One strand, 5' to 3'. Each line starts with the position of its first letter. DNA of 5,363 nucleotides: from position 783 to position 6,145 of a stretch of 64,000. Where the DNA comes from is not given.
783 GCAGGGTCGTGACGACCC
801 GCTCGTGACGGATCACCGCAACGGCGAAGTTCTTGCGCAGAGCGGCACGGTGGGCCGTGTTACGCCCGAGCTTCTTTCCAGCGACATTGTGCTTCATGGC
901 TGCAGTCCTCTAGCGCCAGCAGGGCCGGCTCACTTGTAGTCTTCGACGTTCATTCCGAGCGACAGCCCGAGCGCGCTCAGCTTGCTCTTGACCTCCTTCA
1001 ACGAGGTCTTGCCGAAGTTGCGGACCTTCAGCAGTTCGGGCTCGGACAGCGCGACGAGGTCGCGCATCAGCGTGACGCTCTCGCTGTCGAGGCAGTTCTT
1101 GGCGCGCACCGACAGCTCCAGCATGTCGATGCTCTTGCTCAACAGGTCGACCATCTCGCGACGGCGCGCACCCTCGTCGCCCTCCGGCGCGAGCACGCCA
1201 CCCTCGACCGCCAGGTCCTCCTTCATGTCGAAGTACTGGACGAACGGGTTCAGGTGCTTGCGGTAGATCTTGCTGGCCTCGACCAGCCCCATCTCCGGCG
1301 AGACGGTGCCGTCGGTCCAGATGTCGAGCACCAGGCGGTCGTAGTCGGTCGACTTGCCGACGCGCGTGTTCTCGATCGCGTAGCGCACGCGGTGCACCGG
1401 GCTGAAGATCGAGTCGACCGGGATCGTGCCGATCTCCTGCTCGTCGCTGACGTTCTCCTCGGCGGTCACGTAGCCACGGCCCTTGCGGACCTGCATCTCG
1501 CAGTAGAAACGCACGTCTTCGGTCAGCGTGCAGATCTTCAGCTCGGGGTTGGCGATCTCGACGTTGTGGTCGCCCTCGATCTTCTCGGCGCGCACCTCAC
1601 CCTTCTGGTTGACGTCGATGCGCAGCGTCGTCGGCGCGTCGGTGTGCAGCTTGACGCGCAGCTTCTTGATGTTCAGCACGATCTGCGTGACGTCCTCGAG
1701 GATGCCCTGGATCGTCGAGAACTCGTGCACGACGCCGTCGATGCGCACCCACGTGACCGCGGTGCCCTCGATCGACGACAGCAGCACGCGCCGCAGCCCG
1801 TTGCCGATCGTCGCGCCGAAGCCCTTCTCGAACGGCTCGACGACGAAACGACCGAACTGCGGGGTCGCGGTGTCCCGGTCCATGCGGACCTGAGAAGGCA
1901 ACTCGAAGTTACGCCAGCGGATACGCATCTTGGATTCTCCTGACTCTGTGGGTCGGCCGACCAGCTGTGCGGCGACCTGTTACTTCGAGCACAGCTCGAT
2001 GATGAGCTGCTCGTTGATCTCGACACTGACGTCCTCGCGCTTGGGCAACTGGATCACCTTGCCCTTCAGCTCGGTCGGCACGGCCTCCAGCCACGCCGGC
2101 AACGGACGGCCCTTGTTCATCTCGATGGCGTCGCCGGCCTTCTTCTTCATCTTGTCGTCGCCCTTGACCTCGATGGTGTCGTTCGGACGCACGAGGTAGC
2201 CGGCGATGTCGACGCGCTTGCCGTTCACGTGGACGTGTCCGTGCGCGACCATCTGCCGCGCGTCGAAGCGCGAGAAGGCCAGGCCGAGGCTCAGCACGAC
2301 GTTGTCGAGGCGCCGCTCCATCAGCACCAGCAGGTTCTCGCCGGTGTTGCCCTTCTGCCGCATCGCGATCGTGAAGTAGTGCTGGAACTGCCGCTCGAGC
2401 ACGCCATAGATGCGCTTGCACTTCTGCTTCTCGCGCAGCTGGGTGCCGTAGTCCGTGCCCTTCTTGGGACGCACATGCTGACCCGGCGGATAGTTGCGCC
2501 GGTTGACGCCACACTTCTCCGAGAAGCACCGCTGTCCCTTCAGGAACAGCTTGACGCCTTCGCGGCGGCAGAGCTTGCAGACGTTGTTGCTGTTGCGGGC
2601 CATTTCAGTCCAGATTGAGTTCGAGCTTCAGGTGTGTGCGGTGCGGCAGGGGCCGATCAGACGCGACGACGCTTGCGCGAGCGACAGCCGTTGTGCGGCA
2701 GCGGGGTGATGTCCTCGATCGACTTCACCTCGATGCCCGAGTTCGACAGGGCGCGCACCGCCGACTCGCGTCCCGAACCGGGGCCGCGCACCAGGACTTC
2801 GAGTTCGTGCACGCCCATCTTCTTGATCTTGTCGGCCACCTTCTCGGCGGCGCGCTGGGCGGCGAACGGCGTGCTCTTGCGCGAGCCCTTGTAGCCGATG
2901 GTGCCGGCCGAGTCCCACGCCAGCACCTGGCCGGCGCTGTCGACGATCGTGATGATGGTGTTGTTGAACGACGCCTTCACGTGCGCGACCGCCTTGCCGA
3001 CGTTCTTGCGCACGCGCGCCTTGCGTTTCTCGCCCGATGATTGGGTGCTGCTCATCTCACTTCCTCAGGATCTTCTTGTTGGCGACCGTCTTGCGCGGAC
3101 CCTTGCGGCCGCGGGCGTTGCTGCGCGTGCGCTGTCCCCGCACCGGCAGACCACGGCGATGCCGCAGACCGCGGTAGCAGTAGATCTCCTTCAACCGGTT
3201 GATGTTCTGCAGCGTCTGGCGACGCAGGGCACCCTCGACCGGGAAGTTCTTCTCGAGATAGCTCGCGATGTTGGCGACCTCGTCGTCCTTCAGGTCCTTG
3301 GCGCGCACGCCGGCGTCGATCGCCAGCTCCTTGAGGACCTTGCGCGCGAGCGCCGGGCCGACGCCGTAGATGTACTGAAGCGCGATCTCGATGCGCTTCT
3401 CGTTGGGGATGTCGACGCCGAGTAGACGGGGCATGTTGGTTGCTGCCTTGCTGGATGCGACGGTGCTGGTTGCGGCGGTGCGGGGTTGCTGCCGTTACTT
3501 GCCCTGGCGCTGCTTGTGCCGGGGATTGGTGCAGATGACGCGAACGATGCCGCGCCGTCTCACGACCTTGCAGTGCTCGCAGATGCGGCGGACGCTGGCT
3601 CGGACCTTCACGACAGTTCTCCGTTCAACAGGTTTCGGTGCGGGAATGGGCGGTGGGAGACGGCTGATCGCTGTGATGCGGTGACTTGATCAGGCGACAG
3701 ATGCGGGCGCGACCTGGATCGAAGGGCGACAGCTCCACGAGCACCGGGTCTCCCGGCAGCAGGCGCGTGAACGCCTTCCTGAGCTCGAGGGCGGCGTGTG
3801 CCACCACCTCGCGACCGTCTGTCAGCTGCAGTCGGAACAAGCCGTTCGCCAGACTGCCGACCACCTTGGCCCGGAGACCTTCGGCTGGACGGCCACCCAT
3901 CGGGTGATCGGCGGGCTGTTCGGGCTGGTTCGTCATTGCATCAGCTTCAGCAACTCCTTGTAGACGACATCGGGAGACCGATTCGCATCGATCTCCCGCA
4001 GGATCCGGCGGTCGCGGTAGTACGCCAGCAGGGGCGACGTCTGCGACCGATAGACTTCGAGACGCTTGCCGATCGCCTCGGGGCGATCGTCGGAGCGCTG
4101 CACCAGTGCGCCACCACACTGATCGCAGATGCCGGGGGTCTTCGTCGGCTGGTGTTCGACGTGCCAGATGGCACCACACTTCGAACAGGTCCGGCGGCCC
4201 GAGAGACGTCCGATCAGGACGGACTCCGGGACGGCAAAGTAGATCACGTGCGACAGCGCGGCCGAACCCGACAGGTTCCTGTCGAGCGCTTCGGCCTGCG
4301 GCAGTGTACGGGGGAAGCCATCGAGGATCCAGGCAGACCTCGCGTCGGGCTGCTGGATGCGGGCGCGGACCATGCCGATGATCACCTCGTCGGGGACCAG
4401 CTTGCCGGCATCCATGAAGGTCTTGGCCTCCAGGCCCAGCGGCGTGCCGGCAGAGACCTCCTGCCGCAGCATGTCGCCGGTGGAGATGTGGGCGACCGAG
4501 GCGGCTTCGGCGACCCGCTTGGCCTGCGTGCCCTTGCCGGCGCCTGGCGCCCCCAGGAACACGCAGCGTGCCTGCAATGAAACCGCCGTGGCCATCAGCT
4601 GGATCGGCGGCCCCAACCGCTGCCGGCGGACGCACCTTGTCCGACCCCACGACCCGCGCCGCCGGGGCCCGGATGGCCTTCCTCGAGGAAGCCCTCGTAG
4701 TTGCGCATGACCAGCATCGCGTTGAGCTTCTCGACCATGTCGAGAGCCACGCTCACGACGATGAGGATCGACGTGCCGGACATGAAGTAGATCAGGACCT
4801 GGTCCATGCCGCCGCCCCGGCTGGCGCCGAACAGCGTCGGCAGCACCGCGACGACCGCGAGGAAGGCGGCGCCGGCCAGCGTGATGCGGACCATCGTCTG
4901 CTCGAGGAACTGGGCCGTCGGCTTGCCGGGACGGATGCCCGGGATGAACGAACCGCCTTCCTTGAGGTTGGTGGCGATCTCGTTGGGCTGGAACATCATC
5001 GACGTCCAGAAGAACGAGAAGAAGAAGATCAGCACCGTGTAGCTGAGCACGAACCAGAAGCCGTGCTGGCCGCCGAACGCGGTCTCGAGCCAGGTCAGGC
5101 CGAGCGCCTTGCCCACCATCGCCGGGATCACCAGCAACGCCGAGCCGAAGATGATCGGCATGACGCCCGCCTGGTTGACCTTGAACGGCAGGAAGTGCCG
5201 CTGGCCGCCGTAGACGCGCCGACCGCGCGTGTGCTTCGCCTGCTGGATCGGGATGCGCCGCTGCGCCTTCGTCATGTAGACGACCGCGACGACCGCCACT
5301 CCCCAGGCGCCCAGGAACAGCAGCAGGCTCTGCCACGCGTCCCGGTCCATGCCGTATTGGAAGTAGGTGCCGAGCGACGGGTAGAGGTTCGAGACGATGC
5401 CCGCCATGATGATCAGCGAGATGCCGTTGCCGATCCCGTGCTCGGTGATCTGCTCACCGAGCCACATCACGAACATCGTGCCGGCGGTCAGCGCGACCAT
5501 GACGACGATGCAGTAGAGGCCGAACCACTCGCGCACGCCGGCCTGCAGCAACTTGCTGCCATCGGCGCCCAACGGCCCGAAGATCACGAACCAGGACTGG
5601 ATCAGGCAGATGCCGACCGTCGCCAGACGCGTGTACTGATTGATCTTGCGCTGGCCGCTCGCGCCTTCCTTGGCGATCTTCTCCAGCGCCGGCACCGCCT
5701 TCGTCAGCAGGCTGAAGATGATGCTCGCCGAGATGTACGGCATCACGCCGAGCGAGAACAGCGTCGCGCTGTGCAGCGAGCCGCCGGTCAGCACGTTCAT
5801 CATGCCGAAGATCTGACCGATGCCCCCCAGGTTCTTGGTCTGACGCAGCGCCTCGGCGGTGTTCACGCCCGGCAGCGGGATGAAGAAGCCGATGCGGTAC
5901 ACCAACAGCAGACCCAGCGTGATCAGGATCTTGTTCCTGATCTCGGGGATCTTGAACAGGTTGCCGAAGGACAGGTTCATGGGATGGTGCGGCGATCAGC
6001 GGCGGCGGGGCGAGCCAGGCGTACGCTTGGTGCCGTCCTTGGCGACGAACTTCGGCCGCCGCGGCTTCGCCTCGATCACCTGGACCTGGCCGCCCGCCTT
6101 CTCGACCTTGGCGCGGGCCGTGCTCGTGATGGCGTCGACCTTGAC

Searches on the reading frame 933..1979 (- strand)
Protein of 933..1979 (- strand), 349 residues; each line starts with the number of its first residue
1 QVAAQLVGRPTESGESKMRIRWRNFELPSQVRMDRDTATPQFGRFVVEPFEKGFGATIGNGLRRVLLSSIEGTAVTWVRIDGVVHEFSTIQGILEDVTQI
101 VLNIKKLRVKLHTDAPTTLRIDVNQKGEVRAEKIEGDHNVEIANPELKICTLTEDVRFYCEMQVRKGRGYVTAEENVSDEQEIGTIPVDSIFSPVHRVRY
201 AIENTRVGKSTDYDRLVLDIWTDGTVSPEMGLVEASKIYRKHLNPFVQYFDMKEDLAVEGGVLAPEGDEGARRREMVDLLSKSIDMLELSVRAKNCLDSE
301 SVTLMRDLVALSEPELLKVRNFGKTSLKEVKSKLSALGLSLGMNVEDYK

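Call 26: search_protein_families(library=pfam, proteins=[window:933-1979:-], max_evalue=0.001)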
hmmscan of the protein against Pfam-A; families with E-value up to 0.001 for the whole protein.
window:933-1979:- (349 aa): 3 families
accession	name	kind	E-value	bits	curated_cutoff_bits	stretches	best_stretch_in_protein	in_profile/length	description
PF01000.31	RNA_pol_A_bac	-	9.1e-34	116.7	33.9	1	78-193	1-119/119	RNA polymerase Rpb3/RpoA insert domain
PF01193.29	RNA_pol_L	-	5.7e-21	74.5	24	1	48-243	1-74/74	RNA polymerase Rpb3/Rpb11 dimerisation domain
PF03118.21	RNA_pol_A_CTD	-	8.1e-21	74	23.8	1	275-335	6-66/67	Bacterial RNA polymerase, alpha chain C terminal domain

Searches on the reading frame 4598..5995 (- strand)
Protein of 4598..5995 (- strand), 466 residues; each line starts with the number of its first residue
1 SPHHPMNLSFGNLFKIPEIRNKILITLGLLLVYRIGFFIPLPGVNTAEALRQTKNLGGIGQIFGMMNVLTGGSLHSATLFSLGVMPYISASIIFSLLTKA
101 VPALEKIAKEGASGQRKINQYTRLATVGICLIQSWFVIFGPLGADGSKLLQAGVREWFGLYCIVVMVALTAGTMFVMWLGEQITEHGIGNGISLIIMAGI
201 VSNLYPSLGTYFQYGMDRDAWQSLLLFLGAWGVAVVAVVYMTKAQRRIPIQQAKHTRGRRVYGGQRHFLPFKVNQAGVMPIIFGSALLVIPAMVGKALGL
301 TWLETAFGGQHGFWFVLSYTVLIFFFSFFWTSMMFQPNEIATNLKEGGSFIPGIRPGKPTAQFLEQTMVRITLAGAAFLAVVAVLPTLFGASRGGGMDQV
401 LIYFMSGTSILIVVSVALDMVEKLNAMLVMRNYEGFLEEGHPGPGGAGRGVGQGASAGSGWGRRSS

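Call 26: search_protein_families(library=pfam, proteins=[window:4598-5995:-], max_evalue=0.001)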
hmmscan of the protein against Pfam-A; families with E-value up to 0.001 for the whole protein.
window:4598-5995:- (466 aa): 1 family
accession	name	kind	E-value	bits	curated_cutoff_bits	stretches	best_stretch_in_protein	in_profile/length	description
PF00344.25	SecY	-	1.4e-105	353.4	32.2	1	78-421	1-306/306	SecY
